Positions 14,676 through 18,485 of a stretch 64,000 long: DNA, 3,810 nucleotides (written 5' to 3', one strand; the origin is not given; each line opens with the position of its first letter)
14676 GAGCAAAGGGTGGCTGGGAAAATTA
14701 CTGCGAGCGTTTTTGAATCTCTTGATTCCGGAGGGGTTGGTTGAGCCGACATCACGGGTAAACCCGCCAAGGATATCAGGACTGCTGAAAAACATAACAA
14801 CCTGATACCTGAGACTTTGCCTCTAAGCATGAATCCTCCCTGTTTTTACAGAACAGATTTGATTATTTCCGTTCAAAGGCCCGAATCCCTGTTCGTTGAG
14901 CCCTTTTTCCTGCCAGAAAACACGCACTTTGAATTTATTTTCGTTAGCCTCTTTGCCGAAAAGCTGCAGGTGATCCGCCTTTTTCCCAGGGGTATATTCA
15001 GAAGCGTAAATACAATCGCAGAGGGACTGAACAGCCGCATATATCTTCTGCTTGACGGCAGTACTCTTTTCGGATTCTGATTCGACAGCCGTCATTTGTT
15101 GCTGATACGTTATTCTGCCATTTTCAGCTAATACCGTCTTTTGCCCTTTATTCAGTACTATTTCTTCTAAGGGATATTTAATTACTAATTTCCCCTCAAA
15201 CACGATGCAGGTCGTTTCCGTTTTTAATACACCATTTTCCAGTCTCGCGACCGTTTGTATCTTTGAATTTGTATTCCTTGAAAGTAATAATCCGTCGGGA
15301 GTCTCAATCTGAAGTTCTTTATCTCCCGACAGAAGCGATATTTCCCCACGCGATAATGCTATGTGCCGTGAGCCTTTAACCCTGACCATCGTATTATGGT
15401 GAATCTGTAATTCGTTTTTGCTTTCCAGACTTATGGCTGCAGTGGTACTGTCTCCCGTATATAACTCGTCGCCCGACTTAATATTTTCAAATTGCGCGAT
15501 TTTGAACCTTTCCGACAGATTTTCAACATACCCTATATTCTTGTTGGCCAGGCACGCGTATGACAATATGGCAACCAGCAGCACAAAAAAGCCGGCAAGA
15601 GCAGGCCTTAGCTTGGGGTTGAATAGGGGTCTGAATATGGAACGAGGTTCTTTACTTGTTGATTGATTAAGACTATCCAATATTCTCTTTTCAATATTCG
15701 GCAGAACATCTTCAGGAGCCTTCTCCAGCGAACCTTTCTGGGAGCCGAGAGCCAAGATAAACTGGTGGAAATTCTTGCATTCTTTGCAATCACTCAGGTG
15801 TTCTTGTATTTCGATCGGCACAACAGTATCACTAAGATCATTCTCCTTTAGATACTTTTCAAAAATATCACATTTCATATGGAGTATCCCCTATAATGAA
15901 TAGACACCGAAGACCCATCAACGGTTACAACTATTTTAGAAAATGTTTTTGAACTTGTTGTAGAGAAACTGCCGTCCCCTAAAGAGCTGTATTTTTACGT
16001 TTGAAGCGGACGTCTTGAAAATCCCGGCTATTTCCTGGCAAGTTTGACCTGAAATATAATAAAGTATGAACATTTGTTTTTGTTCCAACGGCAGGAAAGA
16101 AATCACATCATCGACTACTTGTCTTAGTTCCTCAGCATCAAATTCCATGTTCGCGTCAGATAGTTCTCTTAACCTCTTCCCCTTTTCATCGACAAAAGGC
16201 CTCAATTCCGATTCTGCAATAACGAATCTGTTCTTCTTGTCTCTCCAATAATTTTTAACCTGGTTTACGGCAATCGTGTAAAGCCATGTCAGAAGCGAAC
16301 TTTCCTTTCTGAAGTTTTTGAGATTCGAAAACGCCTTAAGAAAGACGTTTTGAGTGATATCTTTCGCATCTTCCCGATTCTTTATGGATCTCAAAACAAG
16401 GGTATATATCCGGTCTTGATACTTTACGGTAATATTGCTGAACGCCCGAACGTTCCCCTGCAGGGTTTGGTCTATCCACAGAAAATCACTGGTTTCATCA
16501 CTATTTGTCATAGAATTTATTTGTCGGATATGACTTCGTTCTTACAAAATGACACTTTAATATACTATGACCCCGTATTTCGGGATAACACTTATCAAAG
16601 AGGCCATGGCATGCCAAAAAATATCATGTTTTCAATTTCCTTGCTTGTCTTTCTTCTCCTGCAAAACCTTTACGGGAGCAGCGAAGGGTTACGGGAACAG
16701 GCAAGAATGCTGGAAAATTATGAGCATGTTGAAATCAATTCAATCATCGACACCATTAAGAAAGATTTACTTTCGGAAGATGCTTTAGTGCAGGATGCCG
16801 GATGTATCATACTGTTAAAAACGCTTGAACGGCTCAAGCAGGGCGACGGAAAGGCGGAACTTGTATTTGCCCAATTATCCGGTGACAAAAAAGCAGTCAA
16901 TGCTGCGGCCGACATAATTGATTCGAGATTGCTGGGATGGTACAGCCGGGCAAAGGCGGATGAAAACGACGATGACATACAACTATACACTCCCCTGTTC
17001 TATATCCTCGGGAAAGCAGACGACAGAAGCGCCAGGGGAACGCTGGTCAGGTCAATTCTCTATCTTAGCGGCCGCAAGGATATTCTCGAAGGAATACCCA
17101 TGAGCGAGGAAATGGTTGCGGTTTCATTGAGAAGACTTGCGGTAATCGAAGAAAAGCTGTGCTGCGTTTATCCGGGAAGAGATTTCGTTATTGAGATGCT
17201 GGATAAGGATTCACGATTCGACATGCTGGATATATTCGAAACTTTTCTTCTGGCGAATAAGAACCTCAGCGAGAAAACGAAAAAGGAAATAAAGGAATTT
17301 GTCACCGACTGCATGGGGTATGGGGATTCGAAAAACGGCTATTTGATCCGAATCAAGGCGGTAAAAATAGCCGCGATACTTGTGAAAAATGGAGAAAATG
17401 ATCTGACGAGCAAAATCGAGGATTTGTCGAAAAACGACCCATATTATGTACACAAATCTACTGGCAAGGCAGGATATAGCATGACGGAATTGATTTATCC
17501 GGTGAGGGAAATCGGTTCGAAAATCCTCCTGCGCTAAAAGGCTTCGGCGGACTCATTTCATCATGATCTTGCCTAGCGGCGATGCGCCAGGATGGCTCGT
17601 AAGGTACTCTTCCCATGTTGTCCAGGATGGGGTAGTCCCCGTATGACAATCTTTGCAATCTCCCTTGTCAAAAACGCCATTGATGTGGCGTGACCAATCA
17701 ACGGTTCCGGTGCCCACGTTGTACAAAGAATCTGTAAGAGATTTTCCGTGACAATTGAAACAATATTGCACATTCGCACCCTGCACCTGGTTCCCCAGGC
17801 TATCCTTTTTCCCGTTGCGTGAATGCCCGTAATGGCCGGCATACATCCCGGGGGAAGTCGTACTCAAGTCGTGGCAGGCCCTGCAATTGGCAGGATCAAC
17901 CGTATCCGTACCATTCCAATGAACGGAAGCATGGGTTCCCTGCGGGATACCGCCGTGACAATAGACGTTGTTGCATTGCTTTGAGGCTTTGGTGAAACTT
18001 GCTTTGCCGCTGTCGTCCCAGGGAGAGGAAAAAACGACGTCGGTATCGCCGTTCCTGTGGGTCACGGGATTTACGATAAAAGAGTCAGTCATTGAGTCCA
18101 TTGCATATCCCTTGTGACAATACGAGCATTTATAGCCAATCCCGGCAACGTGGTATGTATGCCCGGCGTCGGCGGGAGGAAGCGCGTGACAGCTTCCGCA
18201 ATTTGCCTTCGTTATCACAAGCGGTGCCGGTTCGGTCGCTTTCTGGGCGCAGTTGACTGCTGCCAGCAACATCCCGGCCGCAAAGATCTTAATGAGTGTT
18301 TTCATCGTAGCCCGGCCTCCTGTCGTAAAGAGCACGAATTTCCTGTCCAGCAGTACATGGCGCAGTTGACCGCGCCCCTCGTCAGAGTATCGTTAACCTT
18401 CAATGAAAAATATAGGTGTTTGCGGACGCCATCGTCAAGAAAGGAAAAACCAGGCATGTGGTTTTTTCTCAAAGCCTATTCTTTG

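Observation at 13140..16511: ECF sigma, FecR-like anti-sigma, orphan TupA-like binding protein and TSUP permease in one operon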

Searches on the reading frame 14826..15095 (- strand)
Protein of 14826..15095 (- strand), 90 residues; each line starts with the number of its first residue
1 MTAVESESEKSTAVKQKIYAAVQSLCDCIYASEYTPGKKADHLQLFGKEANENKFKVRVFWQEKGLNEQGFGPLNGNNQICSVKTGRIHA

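Call 72: search_protein_representatives(protein=window:14826-15095:-)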
Query: 90 residues. Proteins with E-value up to 0.001 (for the whole library): 10; up to 1e-10: 6; up to 1e-30: 0. The best 10 are listed.
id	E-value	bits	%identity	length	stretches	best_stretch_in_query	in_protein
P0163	2.0e-26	107.8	70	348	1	6-78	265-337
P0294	6.7e-22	93.4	59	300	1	1-81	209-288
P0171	1.4e-19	86.0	58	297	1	1-72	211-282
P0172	3.0e-17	78.6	50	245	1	5-78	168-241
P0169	1.8e-16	76.1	50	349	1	9-88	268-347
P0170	3.6e-12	62.4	49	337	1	1-75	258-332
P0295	2.3e-07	47.0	42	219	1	7-75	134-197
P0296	1.4e-06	44.5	49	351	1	6-64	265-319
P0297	2.3e-05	40.7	45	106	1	13-65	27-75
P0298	6.7e-04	36.0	41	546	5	23-49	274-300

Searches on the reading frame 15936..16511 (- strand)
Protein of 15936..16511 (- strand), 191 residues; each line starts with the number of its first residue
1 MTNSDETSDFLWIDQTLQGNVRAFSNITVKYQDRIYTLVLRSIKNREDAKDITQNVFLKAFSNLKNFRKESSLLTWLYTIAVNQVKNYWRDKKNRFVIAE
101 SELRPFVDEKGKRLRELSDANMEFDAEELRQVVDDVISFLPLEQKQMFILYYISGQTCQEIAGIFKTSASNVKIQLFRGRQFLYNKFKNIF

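Call 3: search_protein_families(library=pfam, proteins=[window:15936-16511:-], max_evalue=0.01)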
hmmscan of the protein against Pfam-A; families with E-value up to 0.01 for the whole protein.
window:15936-16511:- (191 aa): 5 families
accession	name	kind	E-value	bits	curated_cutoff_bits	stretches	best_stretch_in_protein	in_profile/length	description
PF04542.20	Sigma70_r2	-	4.7e-15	55.6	24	1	30-93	4-69/71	Sigma-70 region 2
PF08281.18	Sigma70_r4_2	-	3.3e-10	39.9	25.7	1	132-183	3-54/54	Sigma-70, region 4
PF04545.22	Sigma70_r4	-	0.00054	19.9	24.1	1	140-181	5-46/50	Sigma-70, region 4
PF09053.15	CagZ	-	0.0012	19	25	1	32-159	28-150/199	CagZ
PF07638.17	Sigma70_ECF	-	0.007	16.7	21.1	0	12-176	7-172/185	ECF sigma factor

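Call 4: search_protein_families(library=ncbifam, proteins=[window:15936-16511:-], max_evalue=0.01)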
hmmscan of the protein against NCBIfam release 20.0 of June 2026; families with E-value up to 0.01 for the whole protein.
window:15936-16511:- (191 aa): 86 families (the best 25 are shown)
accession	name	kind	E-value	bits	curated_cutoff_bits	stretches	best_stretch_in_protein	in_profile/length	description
TIGR02939.1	RpoE_Sigma70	equivalog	4.9e-31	108.2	236.15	1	4-187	2-186/190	RNA polymerase sigma factor RpoE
NF007223.0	PRK09641.1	equivalog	5.6e-28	98.1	209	1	13-189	9-186/187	RNA polymerase sigma factor SigW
NF008888.0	PRK11922.1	equivalog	4.8e-27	95.1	204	1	5-187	13-196/231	RNA polymerase sigma factor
NF006930.0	PRK09415.1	subfamily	1.1e-26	93.8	198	1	22-189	16-177/179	RNA polymerase factor sigma C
TIGR02937.1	sigma70-ECF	superfamily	4.3e-26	91.5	42.9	1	23-186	2-164/165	sigma-70 family RNA polymerase sigma factor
TIGR02985.1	Sig70_bacteroi1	subfamily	7.5e-25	88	126.4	1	23-186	2-161/162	RNA polymerase sigma-70 factor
NF058625.1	sigma_PG0214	equivalog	1.1e-23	83.7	130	1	22-189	4-163/170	GFO_1088 family ECF-type sigma factor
TIGR02950.1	SigM_subfam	subfamily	1.3e-23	83.6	147.95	1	26-184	4-155/159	RNA polymerase sigma factor, SigM family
NF007225.0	PRK09643.1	equivalog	1.4e-23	83.6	190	1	3-187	8-182/204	RNA polymerase sigma factor SigM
TIGR02948.1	SigW_bacill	equivalog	1.6e-22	80.5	243.1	1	14-189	10-186/187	RNA polymerase sigma factor SigW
NF009166.1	PRK12513.1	equivalog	3.1e-22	79.2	206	1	6-176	6-175/193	RNA polymerase sigma factor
NF007215.0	PRK09637.1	equivalog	3.2e-21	76.1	212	1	26-188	5-155/181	RNA polymerase sigma factor SigZ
NF009171.0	PRK12518.1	equivalog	1.7e-20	73.7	208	1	5-185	10-182/191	RNA polymerase sigma factor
TIGR02959.1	SigZ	equivalog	6.5e-20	71.6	168.65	1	30-188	3-149/170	RNA polymerase sigma factor SigZ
TIGR02989.1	Sig-70_gvs1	subfamily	8e-20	71.4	124.55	1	23-183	2-154/158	RNA polymerase sigma-70 factor, Rhodopirellula/Verrucomicrobium family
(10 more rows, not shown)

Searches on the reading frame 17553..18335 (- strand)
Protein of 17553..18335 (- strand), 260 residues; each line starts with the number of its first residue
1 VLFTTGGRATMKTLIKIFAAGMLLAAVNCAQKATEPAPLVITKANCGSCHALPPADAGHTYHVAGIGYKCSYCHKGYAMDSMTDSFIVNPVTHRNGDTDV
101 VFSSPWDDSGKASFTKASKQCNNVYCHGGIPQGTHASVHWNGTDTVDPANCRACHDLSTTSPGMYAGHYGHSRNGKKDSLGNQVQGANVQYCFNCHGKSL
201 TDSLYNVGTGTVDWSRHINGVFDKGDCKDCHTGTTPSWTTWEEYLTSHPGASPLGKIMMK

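Call 3: search_protein_families(library=pfam, proteins=[window:17553-18335:-], max_evalue=0.01)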
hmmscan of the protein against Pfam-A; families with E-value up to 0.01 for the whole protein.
window:17553-18335:- (260 aa): 5 families
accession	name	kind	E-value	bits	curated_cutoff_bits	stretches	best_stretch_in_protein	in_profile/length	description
PF22113.1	Mtrc-MtrF_II-IV_dom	-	1.5e-08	34.8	30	1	40-238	3-170/176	Outer membrane cytochrome MtrC/MtrF-like, domains II/IV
PF14522.11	Cytochrome_C7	-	8.7e-08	32.3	24.8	0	183-232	35-67/67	Cytochrome c7 and related cytochrome c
PF09698.15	GSu_C4xC__C2xCH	-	3.6e-05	24.8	21.7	1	120-155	1-36/36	Geobacter CxxxxCH...CXXCH motif (GSu_C4xC__C2xCH)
PF14537.11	Cytochrom_c3_2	-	0.002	19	25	0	176-236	28-69/79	Cytochrome c3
PF03264.19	Cytochrom_NNT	-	0.0028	17.9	24.1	0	181-234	117-167/174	NapC/NirT cytochrome c family, N-terminal region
